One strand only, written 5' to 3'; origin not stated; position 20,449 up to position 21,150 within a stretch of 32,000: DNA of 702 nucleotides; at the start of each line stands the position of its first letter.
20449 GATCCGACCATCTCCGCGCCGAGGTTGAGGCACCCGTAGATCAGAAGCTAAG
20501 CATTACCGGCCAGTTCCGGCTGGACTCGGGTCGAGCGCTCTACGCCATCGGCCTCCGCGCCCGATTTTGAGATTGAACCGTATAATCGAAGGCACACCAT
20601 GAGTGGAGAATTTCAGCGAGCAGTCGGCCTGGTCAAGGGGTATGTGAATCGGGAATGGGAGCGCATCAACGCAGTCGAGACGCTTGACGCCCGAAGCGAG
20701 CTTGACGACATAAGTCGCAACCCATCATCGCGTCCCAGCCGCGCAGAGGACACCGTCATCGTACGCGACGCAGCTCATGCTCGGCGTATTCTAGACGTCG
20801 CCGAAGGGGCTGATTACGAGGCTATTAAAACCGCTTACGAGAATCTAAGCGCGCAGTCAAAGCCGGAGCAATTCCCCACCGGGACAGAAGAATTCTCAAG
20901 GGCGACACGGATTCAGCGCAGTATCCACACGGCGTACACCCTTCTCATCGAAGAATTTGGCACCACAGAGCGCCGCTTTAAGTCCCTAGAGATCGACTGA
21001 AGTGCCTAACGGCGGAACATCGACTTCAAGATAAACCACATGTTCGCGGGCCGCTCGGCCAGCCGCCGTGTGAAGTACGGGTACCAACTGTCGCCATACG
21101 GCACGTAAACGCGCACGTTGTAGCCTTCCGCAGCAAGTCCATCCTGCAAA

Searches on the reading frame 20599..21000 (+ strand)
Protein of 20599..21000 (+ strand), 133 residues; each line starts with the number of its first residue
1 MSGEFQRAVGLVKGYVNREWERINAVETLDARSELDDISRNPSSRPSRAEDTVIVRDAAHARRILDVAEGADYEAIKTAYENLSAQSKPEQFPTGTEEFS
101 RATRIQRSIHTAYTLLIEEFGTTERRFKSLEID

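Call 8: search_protein_families(library=pfam, proteins=[window:20599-21000:+], max_evalue=0.001)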
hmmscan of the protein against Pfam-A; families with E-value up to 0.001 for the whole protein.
window:20599-21000:+ (133 aa): 1 family
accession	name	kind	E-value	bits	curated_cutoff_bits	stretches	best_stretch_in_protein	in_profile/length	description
PF00226.36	DnaJ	-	0.00048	20.6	27.8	1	64-117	5-54/63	DnaJ domain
